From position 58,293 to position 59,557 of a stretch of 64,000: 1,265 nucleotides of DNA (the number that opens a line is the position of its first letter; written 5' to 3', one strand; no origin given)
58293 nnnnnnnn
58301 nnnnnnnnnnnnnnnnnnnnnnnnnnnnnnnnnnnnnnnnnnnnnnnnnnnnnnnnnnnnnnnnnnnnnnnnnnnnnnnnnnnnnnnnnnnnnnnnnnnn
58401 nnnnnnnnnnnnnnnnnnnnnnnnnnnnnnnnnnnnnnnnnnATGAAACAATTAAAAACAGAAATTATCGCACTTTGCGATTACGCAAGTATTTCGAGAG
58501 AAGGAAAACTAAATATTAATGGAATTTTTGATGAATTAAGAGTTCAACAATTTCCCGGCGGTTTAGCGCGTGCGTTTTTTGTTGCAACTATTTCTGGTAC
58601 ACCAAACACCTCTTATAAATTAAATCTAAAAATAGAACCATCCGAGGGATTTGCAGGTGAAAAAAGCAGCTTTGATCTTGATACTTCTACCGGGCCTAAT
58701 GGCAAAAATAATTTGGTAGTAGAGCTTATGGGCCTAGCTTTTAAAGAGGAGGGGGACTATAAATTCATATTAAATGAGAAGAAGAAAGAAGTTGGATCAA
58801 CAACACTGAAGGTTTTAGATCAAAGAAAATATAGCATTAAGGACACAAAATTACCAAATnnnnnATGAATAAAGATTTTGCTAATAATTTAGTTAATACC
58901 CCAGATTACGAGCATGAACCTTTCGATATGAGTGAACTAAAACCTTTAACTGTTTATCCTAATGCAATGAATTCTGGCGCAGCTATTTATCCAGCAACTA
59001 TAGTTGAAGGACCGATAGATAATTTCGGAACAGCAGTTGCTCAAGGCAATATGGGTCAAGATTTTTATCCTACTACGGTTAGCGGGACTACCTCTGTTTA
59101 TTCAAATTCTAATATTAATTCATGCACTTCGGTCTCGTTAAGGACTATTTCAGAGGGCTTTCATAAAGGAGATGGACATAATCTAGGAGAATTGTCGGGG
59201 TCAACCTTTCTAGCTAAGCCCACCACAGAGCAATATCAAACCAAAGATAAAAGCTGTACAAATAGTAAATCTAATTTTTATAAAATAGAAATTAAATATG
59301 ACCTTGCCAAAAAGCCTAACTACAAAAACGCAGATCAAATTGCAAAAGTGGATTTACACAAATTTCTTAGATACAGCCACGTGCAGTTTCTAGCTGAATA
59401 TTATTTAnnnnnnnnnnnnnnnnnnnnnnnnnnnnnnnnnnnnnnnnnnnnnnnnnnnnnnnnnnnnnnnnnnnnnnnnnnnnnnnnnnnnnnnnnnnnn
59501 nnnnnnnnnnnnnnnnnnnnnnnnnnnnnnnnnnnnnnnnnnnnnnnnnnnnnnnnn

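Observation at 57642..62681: Self-contained B12-dependent dNTP module: NrdR operator, nrdR, two unknown coupled ORFs, class II RNR and PduO-type adenosyltransferase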

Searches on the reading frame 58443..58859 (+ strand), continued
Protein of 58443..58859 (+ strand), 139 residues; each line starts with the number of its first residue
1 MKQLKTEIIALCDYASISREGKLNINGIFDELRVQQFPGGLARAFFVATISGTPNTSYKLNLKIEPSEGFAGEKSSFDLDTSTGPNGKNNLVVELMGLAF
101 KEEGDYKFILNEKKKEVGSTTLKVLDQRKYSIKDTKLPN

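Call 44: list_cluster_members(proteins=[L037:6001-6414:+, L024:6001-6411:+, L026:5983-6399:+, L031:6001-6414:+, L102:5968-6399:+, L059:1107-1514:+, L097:772-1176:+, L070:966-1373:+, L035:5604-6032:+, L028:3309-3728:+])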
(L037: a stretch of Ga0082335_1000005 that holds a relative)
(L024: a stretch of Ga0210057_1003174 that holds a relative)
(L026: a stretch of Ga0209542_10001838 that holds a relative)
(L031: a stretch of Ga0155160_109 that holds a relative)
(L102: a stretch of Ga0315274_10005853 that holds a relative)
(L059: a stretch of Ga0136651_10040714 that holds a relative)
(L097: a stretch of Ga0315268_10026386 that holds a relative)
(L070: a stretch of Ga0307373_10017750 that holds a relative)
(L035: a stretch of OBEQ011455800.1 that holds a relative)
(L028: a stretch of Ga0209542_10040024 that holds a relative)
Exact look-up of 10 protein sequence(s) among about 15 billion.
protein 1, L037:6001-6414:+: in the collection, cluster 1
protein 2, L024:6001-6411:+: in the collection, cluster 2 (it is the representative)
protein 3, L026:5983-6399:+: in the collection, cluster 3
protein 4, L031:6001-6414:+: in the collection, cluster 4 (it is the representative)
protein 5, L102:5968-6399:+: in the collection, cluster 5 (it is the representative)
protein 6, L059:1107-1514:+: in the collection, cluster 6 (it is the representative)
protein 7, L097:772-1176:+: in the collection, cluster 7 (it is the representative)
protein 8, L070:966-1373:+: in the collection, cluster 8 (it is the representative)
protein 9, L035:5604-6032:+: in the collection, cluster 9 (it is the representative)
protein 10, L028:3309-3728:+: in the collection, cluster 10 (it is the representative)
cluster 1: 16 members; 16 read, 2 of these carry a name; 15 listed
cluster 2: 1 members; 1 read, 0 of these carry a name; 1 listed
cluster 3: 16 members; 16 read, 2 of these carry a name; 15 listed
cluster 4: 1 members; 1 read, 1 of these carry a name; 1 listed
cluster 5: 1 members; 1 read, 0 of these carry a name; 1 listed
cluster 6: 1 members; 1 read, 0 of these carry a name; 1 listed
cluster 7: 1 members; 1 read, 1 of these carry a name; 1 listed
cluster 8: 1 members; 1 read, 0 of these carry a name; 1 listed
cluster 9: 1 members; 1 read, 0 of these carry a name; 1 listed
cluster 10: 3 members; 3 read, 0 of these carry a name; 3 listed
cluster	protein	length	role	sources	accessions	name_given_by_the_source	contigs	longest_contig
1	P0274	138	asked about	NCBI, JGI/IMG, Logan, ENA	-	-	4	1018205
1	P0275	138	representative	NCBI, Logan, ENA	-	-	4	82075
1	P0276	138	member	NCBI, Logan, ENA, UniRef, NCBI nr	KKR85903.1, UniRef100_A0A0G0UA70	MAG: hypothetical protein UU34_C0027G0003 [Candidatus Curtissbacteria bacterium ... | Uncharacterized protein n=1 Tax=Candidatus Curtissbacteria bacterium GW2011_GWA1_41_11 ...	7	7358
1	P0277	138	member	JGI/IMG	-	hypothetical protein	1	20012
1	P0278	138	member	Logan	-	-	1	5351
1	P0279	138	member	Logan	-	-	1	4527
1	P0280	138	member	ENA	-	-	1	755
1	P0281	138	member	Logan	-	-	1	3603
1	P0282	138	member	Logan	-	-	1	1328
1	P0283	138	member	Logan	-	-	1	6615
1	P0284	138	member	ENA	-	-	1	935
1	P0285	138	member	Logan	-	-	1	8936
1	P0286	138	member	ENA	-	-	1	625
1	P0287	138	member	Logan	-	-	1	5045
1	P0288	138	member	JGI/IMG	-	-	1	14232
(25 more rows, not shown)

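Call 60: search_protein_families(library=pfam, proteins=[L009:11189-11569:+, L009:11591-12124:+, L037:2693-3412:+, L037:3430-3900:+, L037:3896-5818:+, L037:6539-7414:+, L070:532-966:+, L070:1378-1773:+, L070:1778-3250:+, L012:11918-13516:+], max_evalue=0.001)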
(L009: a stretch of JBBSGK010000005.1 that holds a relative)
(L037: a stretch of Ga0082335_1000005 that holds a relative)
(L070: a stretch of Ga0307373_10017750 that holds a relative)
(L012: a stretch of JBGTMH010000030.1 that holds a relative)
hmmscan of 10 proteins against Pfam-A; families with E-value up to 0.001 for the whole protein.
L009:11189-11569:+ (127 aa): 1 family
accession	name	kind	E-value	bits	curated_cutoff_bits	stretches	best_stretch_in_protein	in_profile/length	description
PF14478.12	DUF4430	-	1.4e-15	58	23.8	1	61-125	6-71/72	Domain of unknown function (DUF4430)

L009:11591-12124:+ (178 aa): 1 family
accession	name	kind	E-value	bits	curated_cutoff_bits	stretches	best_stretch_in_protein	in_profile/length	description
PF20221.3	DUF6580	-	4.9e-50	170.3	27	1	12-168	6-157/162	Family of unknown function (DUF6580)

L037:2693-3412:+ (240 aa): 2 families
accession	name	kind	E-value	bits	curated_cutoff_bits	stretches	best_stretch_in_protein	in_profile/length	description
PF01628.27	HrcA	-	7.1e-23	82.1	22.2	1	94-225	94-215/215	HrcA protein C terminal domain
PF03444.21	HrcA_DNA-bdg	-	7.1e-06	26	21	1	3-71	1-68/79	Winged helix-turn-helix transcription repressor, HrcA DNA-binding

L037:3430-3900:+ (157 aa): 1 family
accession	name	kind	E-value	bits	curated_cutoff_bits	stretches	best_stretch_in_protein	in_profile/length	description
PF01025.24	GrpE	-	2.8e-36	125.1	25.8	1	4-143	16-165/165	GrpE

L037:3896-5818:+ (641 aa): 2 families
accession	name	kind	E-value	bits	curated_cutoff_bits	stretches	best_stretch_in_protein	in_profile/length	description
PF00012.26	HSP70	-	3.3e-256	851.7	20.6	1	4-596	1-599/599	Hsp70 protein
PF06723.19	MreB_Mbl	-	1.5e-16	60.6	27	1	131-368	92-316/327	MreB/Mbl protein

L037:6539-7414:+ (292 aa): 2 families
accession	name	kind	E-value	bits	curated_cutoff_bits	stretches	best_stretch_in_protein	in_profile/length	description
PF01556.23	DnaJ_C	-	7.2e-31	107.7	26.6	1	144-274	2-152/152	DnaJ C terminal domain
PF00226.36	DnaJ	-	1.3e-26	92.9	27.8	1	5-66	1-63/63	DnaJ domain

L070:532-966:+ (145 aa): 2 families
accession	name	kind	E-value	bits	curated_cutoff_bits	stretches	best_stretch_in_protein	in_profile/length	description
PF13328.12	HD_4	-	2.8e-14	53.6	27.2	1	7-86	1-78/156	HD domain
PF01966.28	HD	-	4e-05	24.3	22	1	28-109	2-115/116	HD domain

L070:1378-1773:+ (132 aa): 0 families

L070:1778-3250:+ (491 aa): 2 families
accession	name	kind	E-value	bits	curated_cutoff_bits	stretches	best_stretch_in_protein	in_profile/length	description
PF04466.19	Terminase_3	-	3.6e-08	33.6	23.2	1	88-227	75-200/201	Phage terminase large subunit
PF03237.21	Terminase_6N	-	0.00016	21.9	22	1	79-239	62-210/215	Terminase large subunit, T4likevirus-type, N-terminal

L012:11918-13516:+ (533 aa): 4 families
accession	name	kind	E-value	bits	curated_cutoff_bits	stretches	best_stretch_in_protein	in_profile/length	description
PF13243.12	SQHop_cyclase_C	-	2.8e-12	46.8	26.1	1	261-407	138-287/319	Squalene-hopene cyclase C-terminal domain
PF14478.12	DUF4430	-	5.4e-10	40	23.8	1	100-146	25-71/72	Domain of unknown function (DUF4430)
PF00432.27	Prenyltrans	-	1.3e-08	35.1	26.5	1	344-407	56-122/304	Prenyltransferase alpha-alpha toroid domain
PF13249.12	SQHop_cyclase_N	-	3.8e-07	30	26.2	0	340-424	1-84/291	Squalene-hopene cyclase N-terminal domain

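Call 67: search_protein_families(library=padloc, proteins=[window:58443-58859:+], max_evalue=0.1)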
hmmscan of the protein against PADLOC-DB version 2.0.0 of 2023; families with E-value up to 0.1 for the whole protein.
window:58443-58859:+ (139 aa): 0 families

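Call 75: find_encoding_contigs(protein=P0270, flank=5000, max_places=3)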
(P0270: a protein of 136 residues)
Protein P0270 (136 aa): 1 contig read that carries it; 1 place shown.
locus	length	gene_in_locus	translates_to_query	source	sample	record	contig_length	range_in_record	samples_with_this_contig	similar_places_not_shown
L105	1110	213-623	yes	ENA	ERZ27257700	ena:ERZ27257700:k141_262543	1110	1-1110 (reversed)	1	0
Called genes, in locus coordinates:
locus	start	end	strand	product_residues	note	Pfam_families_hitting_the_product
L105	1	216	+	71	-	?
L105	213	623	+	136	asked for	PF22091:DUF6941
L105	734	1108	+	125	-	?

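Call 76: find_encoding_contigs(protein=P0263, flank=5000, max_places=3)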
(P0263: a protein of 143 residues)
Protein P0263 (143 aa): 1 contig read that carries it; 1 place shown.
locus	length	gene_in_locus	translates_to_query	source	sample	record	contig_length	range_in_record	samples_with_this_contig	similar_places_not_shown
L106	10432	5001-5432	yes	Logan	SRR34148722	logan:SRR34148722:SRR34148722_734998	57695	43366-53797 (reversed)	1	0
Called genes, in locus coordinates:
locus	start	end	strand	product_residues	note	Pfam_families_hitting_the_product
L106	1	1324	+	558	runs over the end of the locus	PF03023:MurJ, PF13440:Polysacc_synt_3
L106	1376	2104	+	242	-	PF01628:HrcA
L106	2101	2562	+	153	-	PF01025:GrpE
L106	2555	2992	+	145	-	-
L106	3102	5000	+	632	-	PF00012:HSP70, PF06723:MreB_Mbl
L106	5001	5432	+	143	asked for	PF22091:DUF6941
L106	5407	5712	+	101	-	-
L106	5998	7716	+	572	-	-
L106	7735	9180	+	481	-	PF13641:Glyco_tranf_2_3, PF13632:Glyco_trans_2_3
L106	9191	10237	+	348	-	PF22612:GH113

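Call 77: find_encoding_contigs(protein=P0184, flank=5000, max_places=3)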
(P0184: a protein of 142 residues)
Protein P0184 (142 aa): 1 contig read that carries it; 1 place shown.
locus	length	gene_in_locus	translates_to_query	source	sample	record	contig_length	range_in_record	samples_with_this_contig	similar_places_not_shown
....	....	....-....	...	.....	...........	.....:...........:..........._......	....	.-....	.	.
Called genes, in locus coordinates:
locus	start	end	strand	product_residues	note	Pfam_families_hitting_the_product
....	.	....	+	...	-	?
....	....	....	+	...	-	-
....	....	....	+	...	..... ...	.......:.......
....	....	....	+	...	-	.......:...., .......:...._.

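Call 81: list_cluster_members(proteins=[P0146, P0147, P0148, P0149, P0150, P0151, P0152, P0155, P0157, P0161])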
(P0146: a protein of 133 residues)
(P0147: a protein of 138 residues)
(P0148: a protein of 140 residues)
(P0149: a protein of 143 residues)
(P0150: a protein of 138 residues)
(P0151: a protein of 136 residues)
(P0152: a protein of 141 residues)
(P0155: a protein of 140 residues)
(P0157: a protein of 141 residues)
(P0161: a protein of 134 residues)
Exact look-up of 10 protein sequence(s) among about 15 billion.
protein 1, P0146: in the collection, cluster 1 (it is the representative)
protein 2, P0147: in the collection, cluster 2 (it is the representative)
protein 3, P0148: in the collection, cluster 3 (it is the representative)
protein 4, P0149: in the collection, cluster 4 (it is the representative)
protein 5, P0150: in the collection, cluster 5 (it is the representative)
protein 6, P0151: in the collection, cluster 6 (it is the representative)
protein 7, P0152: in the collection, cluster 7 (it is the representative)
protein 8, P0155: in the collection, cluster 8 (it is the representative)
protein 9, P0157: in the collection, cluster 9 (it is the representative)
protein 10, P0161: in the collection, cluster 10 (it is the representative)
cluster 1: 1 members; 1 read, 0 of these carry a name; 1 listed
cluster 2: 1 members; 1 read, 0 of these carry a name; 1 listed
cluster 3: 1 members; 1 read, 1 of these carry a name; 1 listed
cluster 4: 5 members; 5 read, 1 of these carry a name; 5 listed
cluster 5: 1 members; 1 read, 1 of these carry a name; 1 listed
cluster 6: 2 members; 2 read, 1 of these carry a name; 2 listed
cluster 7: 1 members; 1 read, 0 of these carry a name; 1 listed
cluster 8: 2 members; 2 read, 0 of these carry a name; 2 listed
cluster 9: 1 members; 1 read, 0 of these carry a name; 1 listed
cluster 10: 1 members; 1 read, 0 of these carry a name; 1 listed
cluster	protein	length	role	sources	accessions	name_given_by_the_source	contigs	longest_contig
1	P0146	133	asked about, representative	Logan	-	-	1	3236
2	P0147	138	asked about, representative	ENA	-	-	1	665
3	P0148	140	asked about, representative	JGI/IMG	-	hypothetical protein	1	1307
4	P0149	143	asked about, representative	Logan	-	-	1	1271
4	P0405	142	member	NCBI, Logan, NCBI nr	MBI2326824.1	hypothetical protein HYU92_00745 [Candidatus Curtissbacteria bacterium] | hypothetical protein [Candidatus Curtissbacteria bacterium]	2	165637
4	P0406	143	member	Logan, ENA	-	-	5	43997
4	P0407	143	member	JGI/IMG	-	-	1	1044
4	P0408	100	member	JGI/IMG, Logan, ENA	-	-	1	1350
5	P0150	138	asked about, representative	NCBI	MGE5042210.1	MAG: DUF6941 family protein [Candidatus Levyibacteriota bacterium]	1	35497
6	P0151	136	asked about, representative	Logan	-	-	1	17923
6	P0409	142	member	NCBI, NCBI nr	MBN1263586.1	MAG: hypothetical protein JW991_04495 [Candidatus Pacebacteria bacterium] | hypothetical protein [Candidatus Paceibacterota bacterium]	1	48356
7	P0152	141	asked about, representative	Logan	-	-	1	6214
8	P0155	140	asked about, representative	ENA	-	-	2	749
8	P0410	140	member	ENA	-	-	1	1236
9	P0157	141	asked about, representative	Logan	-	-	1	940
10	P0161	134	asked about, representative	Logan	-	-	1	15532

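Call 82: find_encoding_contigs(protein=P0150, flank=8000, max_places=2)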
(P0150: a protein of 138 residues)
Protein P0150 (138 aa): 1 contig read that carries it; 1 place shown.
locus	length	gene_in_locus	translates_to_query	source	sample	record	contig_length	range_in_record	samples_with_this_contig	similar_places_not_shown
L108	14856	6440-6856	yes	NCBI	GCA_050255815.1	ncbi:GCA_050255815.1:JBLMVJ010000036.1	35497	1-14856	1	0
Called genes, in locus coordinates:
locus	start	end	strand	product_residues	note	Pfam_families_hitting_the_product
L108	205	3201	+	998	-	-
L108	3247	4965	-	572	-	-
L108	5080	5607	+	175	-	PF18915:DUF5667 (weak)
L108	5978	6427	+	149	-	PF22811:Zn_ribbon_NrdR, PF03477:ATP-cone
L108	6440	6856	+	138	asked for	PF22091:DUF6941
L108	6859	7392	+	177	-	-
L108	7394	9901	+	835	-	PF00317:Ribonuc_red_lgN, PF02867:Ribonuc_red_lgC, PF12637:TSCPD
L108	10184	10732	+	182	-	PF01923:Cob_adeno_trans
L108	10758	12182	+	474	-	-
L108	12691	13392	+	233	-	PF18912:DZR_2 (weak)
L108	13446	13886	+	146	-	PF01668:SmpB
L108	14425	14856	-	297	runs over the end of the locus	-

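Call 87: find_related_loci(query=A1, collection=viral_contigs, flank=8000)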
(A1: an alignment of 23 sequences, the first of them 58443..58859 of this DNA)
Query A1 (139 aa) in viral_contigs; peptide patterns used: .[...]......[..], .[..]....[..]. (x = any residue, [..] = any of these).
41 stretches matched a pattern, but none encodes a relative of the query by tblastn (E <= 1e-3).

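Call 88: find_related_loci(query=A3, collection=viral_contigs, flank=8000)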
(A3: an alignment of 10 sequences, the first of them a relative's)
Query A3 (138 aa) in viral_contigs; peptide patterns used: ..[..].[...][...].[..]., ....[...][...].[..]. (x = any residue, [..] = any of these).
7 stretches matched a pattern; 2 encode a relative of the query (tblastn E <= 1e-3); 2 distinct loci.
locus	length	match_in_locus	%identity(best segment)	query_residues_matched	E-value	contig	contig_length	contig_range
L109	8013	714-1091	37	2-129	1e-23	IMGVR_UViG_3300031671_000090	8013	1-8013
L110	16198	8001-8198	38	11-73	1e-10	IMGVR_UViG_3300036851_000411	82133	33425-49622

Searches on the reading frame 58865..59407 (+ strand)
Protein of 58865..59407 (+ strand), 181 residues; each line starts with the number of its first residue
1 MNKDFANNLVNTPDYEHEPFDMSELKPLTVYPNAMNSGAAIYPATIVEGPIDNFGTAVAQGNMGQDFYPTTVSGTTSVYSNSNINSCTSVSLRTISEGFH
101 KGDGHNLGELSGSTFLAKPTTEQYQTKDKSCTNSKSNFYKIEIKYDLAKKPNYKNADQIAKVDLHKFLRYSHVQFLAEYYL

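Call 3: search_protein_families(library=pfam, proteins=[window:58865-59407:+], max_evalue=0.1)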
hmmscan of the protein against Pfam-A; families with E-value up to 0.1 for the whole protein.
window:58865-59407:+ (181 aa): 0 families

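Call 8: search_protein_families(library=phrogs, proteins=[window:58865-59407:+], max_evalue=0.1)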
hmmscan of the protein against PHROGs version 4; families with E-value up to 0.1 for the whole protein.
window:58865-59407:+ (181 aa): 0 families

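Call 9: search_protein_families(library=ncbifam, proteins=[window:58865-59407:+], max_evalue=0.1)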
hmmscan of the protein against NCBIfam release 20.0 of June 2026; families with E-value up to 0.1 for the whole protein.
window:58865-59407:+ (181 aa): 1 family
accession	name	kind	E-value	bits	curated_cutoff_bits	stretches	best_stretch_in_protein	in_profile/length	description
NF000390.2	blaVEB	exception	0.014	14.4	670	1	56-137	127-208/299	VEB family extended-spectrum class A beta-lactamase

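Call 11: search_solved_structures(query=window:58865-59407:+, max_evalue=10)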
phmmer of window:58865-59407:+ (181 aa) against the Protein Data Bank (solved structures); distinct sequences matched with E-value up to 10: 0.

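Call 12: find_homologous_proteins(query=window:58865-59407:+, max_evalue=0.001)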
Query window:58865-59407:+ (181 aa): 3 proteins with E <= 0.001 among 44 candidates.
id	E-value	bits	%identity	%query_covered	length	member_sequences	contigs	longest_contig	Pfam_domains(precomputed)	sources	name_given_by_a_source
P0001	2.2e-116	404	99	100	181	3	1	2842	-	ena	-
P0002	2.3e-78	280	68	99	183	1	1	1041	-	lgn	-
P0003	8.5e-71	255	66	98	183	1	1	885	-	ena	-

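Call 52: find_encoding_contigs(protein=P0002, flank=3000, max_places=2)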
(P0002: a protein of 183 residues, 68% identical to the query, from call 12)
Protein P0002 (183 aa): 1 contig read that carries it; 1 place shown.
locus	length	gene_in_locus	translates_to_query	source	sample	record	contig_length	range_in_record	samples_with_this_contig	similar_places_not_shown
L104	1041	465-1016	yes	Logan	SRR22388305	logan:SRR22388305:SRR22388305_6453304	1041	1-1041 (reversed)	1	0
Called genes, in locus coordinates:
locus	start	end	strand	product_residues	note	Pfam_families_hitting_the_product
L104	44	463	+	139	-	PF22091:DUF6941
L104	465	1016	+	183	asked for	-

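Call 67: search_protein_families(library=padloc, proteins=[window:58865-59407:+], max_evalue=0.1)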
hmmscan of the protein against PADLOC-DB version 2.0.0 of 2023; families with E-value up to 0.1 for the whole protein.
window:58865-59407:+ (181 aa): 0 families
